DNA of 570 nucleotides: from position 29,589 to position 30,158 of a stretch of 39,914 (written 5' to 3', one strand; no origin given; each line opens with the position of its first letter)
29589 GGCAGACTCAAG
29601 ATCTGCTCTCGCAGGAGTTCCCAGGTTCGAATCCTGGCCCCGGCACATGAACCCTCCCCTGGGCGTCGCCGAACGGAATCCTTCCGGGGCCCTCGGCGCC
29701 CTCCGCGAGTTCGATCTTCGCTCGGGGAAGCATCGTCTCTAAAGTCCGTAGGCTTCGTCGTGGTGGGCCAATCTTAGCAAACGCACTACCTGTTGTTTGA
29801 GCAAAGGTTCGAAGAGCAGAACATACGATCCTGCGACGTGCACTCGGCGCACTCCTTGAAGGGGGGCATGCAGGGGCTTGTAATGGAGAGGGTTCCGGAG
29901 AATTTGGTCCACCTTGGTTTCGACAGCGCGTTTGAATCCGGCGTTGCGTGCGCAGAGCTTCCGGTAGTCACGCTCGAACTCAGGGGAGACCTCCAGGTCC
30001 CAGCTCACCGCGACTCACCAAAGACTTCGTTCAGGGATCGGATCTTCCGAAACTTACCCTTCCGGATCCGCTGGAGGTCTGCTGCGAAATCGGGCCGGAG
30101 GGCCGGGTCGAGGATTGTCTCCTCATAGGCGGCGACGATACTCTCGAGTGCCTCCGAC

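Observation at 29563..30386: RelE/antitoxin pair bracketed by an 18-nt direct repeat of the tRNA-Leu 3' end, with no integrase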

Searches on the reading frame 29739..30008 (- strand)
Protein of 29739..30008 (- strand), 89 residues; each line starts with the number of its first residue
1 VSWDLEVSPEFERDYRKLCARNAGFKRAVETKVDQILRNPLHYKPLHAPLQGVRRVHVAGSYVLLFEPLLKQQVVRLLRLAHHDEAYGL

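Call 8: search_protein_families(library=pfam, proteins=[window:29739-30008:-], max_evalue=0.01)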
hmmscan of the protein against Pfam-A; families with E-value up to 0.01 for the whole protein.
window:29739-30008:- (89 aa): 3 families
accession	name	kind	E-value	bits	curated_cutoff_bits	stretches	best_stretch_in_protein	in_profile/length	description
PF05016.21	ParE_toxin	-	2.7e-10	41.1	23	1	6-87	2-89/89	ParE toxin of type II toxin-antitoxin system, parDE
PF15738.11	YafQ_toxin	-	0.0013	19.4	30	1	5-85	3-85/88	Bacterial toxin of type II toxin-antitoxin system, YafQ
PF15781.12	ParE-like_toxin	-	0.0038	17.6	28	1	7-87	3-83/87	ParE-like toxin of type II bacterial toxin-antitoxin system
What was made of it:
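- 29739..30008 (-): RelE/ParE-superfamily toxin gene, 89 aa, GTG start. PF05016 at E 2.7e-10 (call 8).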

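Call 9: find_encoding_contigs(protein=window:29739-30008:-, flank=10000, max_places=10)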
Protein window:29739-30008:- (89 aa): 18 contigs read that carry it; 10 places shown.
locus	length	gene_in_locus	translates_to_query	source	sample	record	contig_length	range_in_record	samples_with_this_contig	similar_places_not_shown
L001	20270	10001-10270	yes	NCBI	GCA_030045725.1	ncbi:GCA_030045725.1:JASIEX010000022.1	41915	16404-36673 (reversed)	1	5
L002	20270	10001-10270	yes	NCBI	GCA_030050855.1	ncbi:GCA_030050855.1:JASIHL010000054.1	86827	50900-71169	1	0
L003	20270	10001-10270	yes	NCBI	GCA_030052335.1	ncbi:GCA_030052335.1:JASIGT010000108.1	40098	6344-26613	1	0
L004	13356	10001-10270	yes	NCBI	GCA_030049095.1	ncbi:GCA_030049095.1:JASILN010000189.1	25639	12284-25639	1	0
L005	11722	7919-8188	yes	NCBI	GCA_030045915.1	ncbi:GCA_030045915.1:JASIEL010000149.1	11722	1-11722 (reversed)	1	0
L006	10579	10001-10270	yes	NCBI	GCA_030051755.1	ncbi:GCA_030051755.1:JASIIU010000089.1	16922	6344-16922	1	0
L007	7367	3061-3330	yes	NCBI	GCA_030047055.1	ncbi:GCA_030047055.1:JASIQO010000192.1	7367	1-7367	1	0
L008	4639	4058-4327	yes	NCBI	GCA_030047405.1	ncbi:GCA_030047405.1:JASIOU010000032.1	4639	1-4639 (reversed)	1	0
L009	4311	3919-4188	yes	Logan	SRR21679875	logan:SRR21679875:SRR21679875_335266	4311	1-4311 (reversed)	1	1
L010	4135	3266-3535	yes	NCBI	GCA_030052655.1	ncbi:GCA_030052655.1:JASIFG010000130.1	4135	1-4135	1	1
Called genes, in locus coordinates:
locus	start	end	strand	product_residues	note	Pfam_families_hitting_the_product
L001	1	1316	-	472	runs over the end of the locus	PF01909:NTP_transf_2 (weak), PF09249:tRNA_NucTransf2, PF21133:CAA_C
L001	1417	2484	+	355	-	PF04055:Radical_SAM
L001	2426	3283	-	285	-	PF01209:Ubie_methyltran (weak), PF13489:Methyltransf_23, PF05175:MTS (weak), PF07021:MetW (weak), PF13649:Methyltransf_25, PF13847:Methyltransf_31, PF08241:Methyltransf_11, PF08242:Methyltransf_12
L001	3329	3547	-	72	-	-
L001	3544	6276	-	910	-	PF00115:COX1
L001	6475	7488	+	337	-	PF04014:MazE_antitoxin (weak), PF01895:PhoU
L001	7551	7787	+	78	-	-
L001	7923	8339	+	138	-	PF00903:Glyoxalase, PF18029:Glyoxalase_6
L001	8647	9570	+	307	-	PF00561:Abhydrolase_1, PF12146:Hydrolase_4, PF12697:Abhydrolase_6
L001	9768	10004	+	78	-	-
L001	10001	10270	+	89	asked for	PF05016:ParE_toxin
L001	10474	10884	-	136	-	PF04032:Rpr2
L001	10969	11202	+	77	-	-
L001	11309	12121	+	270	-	-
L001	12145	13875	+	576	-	PF00749:tRNA-synt_1c, PF03950:tRNA-synt_1c_C, PF20974:tRNA-synt_1c_C2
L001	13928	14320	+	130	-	PF00903:Glyoxalase, PF13669:Glyoxalase_4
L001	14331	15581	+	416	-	PF07690:MFS_1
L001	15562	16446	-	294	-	PF01545:Cation_efflux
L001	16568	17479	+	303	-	PF01791:DeoC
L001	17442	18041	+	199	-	PF04034:Ribo_biogen_C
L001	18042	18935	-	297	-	PF00149:Metallophos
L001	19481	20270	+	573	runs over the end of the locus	PF00528:BPD_transp_1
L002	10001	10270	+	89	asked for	PF05016:ParE_toxin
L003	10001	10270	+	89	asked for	PF05016:ParE_toxin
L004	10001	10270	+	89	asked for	PF05016:ParE_toxin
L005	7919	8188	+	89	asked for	PF05016:ParE_toxin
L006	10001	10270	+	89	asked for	PF05016:ParE_toxin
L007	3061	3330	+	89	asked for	PF05016:ParE_toxin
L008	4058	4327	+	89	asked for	PF05016:ParE_toxin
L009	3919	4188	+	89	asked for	PF05016:ParE_toxin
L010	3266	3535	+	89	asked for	PF05016:ParE_toxin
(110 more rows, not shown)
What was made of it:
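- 30005..30241 (-): Antitoxin gene, 78 aa from ATG 30241. Its stop overlaps the toxin start by 4 nt. The gene is called as 78 aa in all MAGs (call 9).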

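Call 11: find_related_loci(query=L001:12145-13875:+, collection=genome_contigs, flank=10000)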
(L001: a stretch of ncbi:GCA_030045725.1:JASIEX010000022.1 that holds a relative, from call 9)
Query L001:12145-13875:+ (576 aa) in genome_contigs; peptide patterns used: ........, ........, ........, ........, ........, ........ (x = any residue, [..] = any of these).
205 stretches matched a pattern; 31 encode a relative of the query (tblastn E <= 1e-3); 31 distinct loci.
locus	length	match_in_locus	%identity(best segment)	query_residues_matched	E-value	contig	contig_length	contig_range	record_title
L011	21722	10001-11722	74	3-576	0e+0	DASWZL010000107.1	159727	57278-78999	MAG TPA_asm: Thermoplasmata archaeon isolate SMAG_U3737 k141_23564, whole genome shotgun sequence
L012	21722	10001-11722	73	3-576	0e+0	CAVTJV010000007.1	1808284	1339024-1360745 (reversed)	MAG: uncultured Thermoplasmata archaeon isolate MFD05580.bin.2.18 genome assembly, contig: contig_5847, whole genome sho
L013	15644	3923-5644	72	3-576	0e+0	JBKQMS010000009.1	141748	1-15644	MAG: Thermoplasmata archaeon isolate LABRr1A1B1C__bin_68 LABRr1A1B1C_000000047288, whole genome shotgun sequence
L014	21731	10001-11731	73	1-576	0e+0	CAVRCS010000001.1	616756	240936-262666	MAG: uncultured Thermoplasmata archaeon isolate MFD03399.bin.2.20 genome assembly, contig: contig_2006, whole genome sho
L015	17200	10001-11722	72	3-576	0e+0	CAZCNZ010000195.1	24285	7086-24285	MAG TPA_asm: uncultured Thermoplasmatales archaeon isolate SRP140028_co1_523 genome assembly, contig: k141_1879729, whol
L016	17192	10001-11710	71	7-576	0e+0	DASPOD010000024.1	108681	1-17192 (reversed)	MAG TPA_asm: Thermoplasmata archaeon isolate SMAG_U12138 k141_573587, whole genome shotgun sequence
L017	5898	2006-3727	71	3-576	0e+0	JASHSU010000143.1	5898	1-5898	MAG: Thermoplasmata archaeon isolate JOPF135 JOPF_AWAY_contig_1185377, whole genome shotgun sequence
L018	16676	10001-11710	70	7-576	0e+0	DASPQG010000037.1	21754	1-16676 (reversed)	MAG TPA_asm: Thermoplasmata archaeon isolate SMAG_U12193 k141_2945967, whole genome shotgun sequence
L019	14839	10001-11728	69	1-576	0e+0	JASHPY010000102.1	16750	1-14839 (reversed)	MAG: Thermoplasmata archaeon isolate JOPF061 JOPF_A07C_contig_177021, whole genome shotgun sequence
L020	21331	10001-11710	66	6-575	0e+0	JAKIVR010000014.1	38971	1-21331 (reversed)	MAG: Thermoplasmata archaeon isolate AcS11-62 AcS11-62_14, whole genome shotgun sequence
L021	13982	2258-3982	66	1-575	0e+0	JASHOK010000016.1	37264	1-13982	MAG: Thermoplasmata archaeon isolate JOPF021 JOPF_A14C_contig_30997, whole genome shotgun sequence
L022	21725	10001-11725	64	1-575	0e+0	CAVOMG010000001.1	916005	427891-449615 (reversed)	MAG: uncultured Thermoplasmata archaeon isolate MFD00008.bin.2.88 genome assembly, contig: contig_16383, whole genome sh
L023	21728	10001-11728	64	1-576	0e+0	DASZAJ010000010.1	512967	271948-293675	MAG TPA_asm: Thermoplasmata archaeon isolate SMAG_U6385 k141_416659, whole genome shotgun sequence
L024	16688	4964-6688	64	1-575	0e+0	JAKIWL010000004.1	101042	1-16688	MAG: Thermoplasmata archaeon isolate SubAcS10-22 SubAcS10-22_4, whole genome shotgun sequence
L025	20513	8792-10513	64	3-576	0e+0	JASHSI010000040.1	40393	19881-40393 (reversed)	MAG: Thermoplasmata archaeon isolate JOPF123 JOPF_A01C_contig_64005, whole genome shotgun sequence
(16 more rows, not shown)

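Call 31: find_homologous_proteins(query=window:29739-30008:-, max_evalue=0.00001)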
Query window:29739-30008:- (89 aa): 206 proteins with E <= 0.00001 among 208 candidates; the best 120 are listed.
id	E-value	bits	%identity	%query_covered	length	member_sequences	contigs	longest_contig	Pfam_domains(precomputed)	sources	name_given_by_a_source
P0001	6.7e-50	185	94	100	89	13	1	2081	PF05016.22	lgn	-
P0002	6.7e-48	178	92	100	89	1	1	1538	PF05016.22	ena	-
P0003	7.1e-47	175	91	100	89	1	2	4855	PF05016.22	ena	-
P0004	6.9e-44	166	82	100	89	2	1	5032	PF05016.22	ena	-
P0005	9.7e-44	165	82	100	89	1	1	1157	PF05016.22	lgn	-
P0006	1.4e-43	165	82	100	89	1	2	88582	PF05016.22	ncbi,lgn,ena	-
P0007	3.5e-43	163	82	100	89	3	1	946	PF05016.22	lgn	-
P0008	3.9e-43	163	79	100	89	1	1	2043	PF05016.22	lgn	-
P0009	3.8e-42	160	82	100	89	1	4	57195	PF05016.22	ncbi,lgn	ncbi:MAG: type II toxin-antitoxin system RelE family toxin [Thermoplasmata archaeon]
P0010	4.7e-42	160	81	100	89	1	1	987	PF05016.22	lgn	-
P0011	9.6e-42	159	82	100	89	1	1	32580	PF05016.22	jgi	jgi:YafQ family addiction module toxin component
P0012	9.7e-42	159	78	100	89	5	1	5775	PF05016.22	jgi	jgi:YafQ family addiction module toxin component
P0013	1.3e-41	158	81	100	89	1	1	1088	PF05016.22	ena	-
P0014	1.0e-40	156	78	100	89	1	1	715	PF05016.22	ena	-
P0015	1.3e-40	155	79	100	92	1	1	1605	PF05016.22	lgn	-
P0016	1.3e-40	155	76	100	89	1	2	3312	PF05016.22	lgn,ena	-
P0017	1.9e-40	155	78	100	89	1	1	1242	PF05016.22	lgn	-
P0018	2.4e-40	154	78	100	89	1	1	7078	PF05016.22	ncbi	ncbi:MAG: type II toxin-antitoxin system RelE/ParE family toxin [Thermoplasmata archaeon]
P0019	3.5e-40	154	74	100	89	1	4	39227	PF05016.22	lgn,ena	-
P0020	3.5e-40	154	79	100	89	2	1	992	PF05016.22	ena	-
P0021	3.7e-40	154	76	100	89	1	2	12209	PF05016.22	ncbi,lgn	-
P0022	3.9e-40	154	76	100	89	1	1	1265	PF05016.22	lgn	-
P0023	4.1e-40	154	81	99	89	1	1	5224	PF05016.22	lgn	-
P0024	4.8e-40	153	74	100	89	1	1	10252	PF05016.22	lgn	-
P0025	4.9e-40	153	79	100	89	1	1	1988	PF05016.22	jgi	jgi:YafQ family addiction module toxin component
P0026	5.1e-40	153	75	100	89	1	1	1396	PF05016.22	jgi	jgi:YafQ family addiction module toxin component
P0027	5.1e-40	153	78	100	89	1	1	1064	PF05016.22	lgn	-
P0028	8.6e-40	153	78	100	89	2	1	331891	PF05016.22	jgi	jgi:mRNA-degrading endonuclease RelE of RelBE toxin-antitoxin system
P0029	9.8e-40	152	78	100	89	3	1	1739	PF05016.22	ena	-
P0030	1.1e-39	152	78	100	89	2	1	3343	PF05016.22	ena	-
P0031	1.2e-39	152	78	100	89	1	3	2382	PF05016.22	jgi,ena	-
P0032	1.6e-39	152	76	98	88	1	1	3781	PF05016.22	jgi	jgi:YafQ family addiction module toxin component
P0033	1.9e-39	151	76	100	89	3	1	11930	PF05016.22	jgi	jgi:YafQ family addiction module toxin component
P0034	2.0e-39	151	75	100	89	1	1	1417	PF05016.22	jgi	jgi:YafQ family addiction module toxin component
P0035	2.1e-39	151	78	100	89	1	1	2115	PF05016.22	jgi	jgi:YafQ family addiction module toxin component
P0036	2.5e-39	151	76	98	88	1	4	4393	PF05016.22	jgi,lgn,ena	-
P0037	3.1e-39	151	74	100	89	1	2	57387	PF05016.22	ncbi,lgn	ncbi:MAG: type II toxin-antitoxin system RelE/ParE family toxin [Thermoplasmata archaeon]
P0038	3.9e-39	150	76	100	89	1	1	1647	PF05016.22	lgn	-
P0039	4.9e-39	150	78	100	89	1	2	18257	PF05016.22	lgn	-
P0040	5.2e-39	150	76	100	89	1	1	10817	PF05016.22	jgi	jgi:YafQ family addiction module toxin component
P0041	9.2e-39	149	75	100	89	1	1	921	PF05016.22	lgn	-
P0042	1.1e-38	149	75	100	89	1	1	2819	PF05016.22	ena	-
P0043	1.1e-38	149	76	98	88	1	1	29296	PF05016.22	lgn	-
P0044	1.1e-38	149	75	100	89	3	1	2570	PF05016.22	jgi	jgi:mRNA-degrading endonuclease RelE of RelBE toxin-antitoxin system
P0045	1.2e-38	149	78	100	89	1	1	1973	PF15738.12,PF05016.22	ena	-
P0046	1.3e-38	149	79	100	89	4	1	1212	PF05016.22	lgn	-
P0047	1.3e-38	149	79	100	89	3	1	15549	PF05016.22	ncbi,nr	ncbi:MAG: type II toxin-antitoxin system mRNA interferase toxin, RelE/StbE family [Euryarchaeota arc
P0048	1.4e-38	149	75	100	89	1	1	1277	PF05016.22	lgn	-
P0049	1.7e-38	148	73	100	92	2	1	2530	PF05016.22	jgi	-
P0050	1.9e-38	148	76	100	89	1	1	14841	PF05016.22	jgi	jgi:mRNA-degrading endonuclease RelE of RelBE toxin-antitoxin system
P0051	2.0e-38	148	76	100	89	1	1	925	PF05016.22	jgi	jgi:mRNA-degrading endonuclease RelE of RelBE toxin-antitoxin system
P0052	2.0e-38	148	75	100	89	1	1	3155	PF05016.22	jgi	jgi:YafQ family addiction module toxin component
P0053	2.0e-38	148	76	100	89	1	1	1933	PF05016.22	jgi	jgi:addiction module RelE/StbE family toxin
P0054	2.2e-38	148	74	100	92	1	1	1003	PF05016.22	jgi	jgi:YafQ family addiction module toxin component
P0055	3.4e-38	147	76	100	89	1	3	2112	PF05016.22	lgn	-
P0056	3.6e-38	147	74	100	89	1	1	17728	PF05016.22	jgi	jgi:mRNA-degrading endonuclease RelE of RelBE toxin-antitoxin system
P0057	3.8e-38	147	76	100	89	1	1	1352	PF05016.22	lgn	-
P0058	4.8e-38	147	74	100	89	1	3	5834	PF05016.22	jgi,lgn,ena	-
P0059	5.0e-38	147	75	100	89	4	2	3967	PF05016.22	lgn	-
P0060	8.4e-38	146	75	100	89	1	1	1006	PF05016.22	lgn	-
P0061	8.8e-38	146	73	100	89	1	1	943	PF05016.22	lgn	-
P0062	9.9e-38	146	74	98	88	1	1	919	PF05016.22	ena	-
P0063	1.1e-37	146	76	100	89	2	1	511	PF05016.22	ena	-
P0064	1.2e-37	146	72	100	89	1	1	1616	PF05016.22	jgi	jgi:YafQ family addiction module toxin component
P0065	1.3e-37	146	72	98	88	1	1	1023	PF05016.22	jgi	jgi:YafQ family addiction module toxin component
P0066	1.3e-37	146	72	100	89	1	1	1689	PF05016.22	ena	-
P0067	1.5e-37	145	74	100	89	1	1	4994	PF05016.22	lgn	-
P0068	1.6e-37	145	74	98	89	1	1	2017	PF05016.22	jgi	jgi:mRNA-degrading endonuclease RelE of RelBE toxin-antitoxin system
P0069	1.9e-37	145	77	99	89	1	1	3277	PF05016.22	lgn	-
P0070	2.9e-37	144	73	100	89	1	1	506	PF05016.22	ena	-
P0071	3.4e-37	144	71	100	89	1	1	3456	PF05016.22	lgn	-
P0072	3.6e-37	144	74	100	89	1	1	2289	PF05016.22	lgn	-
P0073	3.6e-37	144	75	100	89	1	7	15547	PF05016.22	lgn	-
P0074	3.6e-37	144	73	100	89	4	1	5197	PF05016.22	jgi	jgi:mRNA-degrading endonuclease RelE of RelBE toxin-antitoxin system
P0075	3.8e-37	144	73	100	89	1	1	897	PF05016.22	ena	-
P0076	4.2e-37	144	76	98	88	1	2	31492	PF05016.22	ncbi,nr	ncbi:MAG: type II toxin-antitoxin system RelE/ParE family toxin [Thermoplasmata archaeon]|nr:type II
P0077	4.6e-37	144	74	100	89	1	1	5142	PF05016.22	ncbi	ncbi:MAG: type II toxin-antitoxin system RelE family toxin [Thermoplasmata archaeon]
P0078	6.8e-37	143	71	100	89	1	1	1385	PF05016.22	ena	-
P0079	7.2e-37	143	72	100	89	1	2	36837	PF05016.22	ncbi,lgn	ncbi:MAG: type II toxin-antitoxin system RelE/ParE family toxin [Thermoplasmata archaeon]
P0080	7.4e-37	143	73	100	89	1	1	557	PF05016.22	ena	-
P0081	9.4e-37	143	74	99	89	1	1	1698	PF05016.22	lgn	-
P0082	1.0e-36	143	74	98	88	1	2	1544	PF05016.22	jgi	jgi:mRNA-degrading endonuclease RelE of RelBE toxin-antitoxin system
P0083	1.1e-36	143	70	100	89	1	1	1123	PF05016.22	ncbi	-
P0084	1.1e-36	143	71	100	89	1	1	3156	PF05016.22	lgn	-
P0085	1.2e-36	143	70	100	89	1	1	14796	PF05016.22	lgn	-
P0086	2.0e-36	142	76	98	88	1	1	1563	PF05016.22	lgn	-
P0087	2.2e-36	142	73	99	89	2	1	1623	PF15738.12,PF05016.22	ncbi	-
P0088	2.8e-36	141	75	100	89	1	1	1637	PF15738.12,PF05016.22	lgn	-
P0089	2.9e-36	141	73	100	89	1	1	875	PF05016.22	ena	-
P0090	4.0e-36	141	74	96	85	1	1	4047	PF05016.22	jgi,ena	-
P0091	4.9e-36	141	74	98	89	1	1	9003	PF05016.22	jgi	jgi:mRNA-degrading endonuclease RelE of RelBE toxin-antitoxin system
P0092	5.0e-36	141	74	100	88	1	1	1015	PF05016.22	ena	-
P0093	6.6e-36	140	75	99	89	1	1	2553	PF05016.22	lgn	-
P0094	6.9e-36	140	72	100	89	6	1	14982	PF05016.22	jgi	-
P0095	7.2e-36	140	72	100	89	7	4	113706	PF05016.22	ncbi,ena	-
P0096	7.5e-36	140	74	100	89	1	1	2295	PF05016.22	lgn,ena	-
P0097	7.6e-36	140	69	98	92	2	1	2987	PF05016.22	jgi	jgi:YafQ family addiction module toxin component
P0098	7.7e-36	140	73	100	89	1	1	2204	PF05016.22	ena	-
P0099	7.7e-36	140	72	98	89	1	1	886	PF05016.22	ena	-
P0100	7.8e-36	140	73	100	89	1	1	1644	PF05016.22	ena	-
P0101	8.6e-36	140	75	98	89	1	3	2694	PF15738.12,PF05016.22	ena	-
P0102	1.0e-35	140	73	100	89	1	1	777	PF05016.22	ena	-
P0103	1.0e-35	140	72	100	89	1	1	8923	PF05016.22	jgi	jgi:mRNA-degrading endonuclease RelE of RelBE toxin-antitoxin system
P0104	1.1e-35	139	75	98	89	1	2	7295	PF05016.22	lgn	-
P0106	1.1e-35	139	73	100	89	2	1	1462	PF05016.22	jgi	-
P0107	1.1e-35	139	70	99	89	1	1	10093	PF05016.22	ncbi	ncbi:MAG: type II toxin-antitoxin system RelE family toxin [Methanobacteriota archaeon]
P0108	1.5e-35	139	73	100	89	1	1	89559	PF05016.22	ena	-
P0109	1.7e-35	139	71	98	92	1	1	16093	PF05016.22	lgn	-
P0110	1.8e-35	139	73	100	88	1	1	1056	PF05016.22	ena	-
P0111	1.8e-35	139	74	98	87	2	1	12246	PF05016.22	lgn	-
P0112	2.7e-35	138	74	98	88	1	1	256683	PF05016.22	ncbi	ncbi:MAG: type II toxin-antitoxin system RelE family toxin [Thermoplasmatota archaeon]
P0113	2.7e-35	138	71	98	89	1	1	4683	PF05016.22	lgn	-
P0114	2.9e-35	138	72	100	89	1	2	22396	PF05016.22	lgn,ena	-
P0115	2.9e-35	138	73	100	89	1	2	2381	PF05016.22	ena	-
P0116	3.4e-35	138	69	100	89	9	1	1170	PF05016.22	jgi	jgi:YafQ family addiction module toxin component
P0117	3.6e-35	138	74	99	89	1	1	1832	PF15738.12,PF05016.22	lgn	-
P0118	3.8e-35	138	74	100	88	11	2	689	PF05016.22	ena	-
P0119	4.1e-35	138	73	99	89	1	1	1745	PF05016.22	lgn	-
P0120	6.1e-35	137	73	99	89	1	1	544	PF05016.22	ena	-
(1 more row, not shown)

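Call 32: find_encoding_contigs(protein=P0006, flank=6000, max_places=3)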
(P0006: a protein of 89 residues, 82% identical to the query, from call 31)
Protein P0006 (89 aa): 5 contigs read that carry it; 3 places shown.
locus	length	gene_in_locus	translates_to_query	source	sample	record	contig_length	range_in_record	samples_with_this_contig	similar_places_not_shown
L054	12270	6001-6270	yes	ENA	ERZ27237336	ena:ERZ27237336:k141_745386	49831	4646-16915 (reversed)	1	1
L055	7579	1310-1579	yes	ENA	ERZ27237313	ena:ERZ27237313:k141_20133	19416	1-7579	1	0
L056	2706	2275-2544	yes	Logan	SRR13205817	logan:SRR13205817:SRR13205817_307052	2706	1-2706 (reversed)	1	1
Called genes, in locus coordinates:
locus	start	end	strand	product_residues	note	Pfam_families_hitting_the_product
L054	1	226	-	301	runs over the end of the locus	PF13489:Methyltransf_23, PF01209:Ubie_methyltran, PF05175:MTS (weak), PF08241:Methyltransf_11, PF08242:Methyltransf_12, PF13649:Methyltransf_25, PF13847:Methyltransf_31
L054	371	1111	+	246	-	PF04967:HTH_10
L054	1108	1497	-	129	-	PF01817:CM_2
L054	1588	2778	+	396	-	PF01136:Peptidase_U32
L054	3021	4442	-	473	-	-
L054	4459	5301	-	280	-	-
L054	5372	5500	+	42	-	PF18029:Glyoxalase_6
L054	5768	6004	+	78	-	PF10884:DUF2683 (weak)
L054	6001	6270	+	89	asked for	PF05016:ParE_toxin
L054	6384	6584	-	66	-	-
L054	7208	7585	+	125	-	PF08818:DUF1801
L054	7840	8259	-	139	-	PF04032:Rpr2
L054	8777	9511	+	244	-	-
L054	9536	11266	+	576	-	PF00749:tRNA-synt_1c, PF03950:tRNA-synt_1c_C, PF20974:tRNA-synt_1c_C2 (weak)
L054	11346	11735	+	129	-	PF00903:Glyoxalase, PF12681:Glyoxalase_2 (weak), PF13468:Glyoxalase_3 (faint), PF13669:Glyoxalase_4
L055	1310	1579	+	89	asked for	PF05016:ParE_toxin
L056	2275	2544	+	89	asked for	PF05016:ParE_toxin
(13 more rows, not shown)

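Call 33: find_encoding_contigs(protein=P0009, flank=6000, max_places=4)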
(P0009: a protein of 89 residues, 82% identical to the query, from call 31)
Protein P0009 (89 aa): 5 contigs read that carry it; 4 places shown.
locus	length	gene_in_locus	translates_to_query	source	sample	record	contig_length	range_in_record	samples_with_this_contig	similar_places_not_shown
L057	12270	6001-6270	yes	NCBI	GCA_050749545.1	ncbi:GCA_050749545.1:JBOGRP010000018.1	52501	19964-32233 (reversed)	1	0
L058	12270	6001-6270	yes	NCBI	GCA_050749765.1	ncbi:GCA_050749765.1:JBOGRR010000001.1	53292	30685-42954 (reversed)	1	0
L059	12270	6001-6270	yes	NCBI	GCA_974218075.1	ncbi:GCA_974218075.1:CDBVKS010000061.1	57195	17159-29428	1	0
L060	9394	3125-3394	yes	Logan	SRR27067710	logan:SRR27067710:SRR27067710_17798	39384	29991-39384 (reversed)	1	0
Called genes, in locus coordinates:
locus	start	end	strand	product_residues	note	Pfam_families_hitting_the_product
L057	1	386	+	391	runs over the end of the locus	PF13191:AAA_16 (weak), PF13401:AAA_22, PF22703:Cdc6_lid, PF09079:WHD_Cdc6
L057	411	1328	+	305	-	PF16881:LIAS_N, PF04055:Radical_SAM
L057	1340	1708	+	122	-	-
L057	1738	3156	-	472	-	PF01909:NTP_transf_2 (weak), PF09249:tRNA_NucTransf2, PF21133:CAA_C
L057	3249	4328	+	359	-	PF04055:Radical_SAM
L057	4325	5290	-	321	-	PF00892:EamA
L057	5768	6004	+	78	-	-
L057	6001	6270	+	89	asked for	PF05016:ParE_toxin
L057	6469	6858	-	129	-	PF04032:Rpr2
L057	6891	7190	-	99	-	PF12773:DZR, PF13240:Zn_Ribbon_1 (faint), PF13248:Zn_ribbon_3 (weak), PF17032:Zn_ribbon_15 (faint)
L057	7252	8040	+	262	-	-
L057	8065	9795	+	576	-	PF00749:tRNA-synt_1c, PF03950:tRNA-synt_1c_C, PF20974:tRNA-synt_1c_C2 (weak)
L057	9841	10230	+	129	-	PF00903:Glyoxalase, PF13669:Glyoxalase_4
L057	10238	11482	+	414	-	PF07690:MFS_1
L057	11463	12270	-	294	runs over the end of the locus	PF01545:Cation_efflux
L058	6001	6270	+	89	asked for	PF05016:ParE_toxin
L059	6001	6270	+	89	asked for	PF05016:ParE_toxin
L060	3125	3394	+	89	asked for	PF05016:ParE_toxin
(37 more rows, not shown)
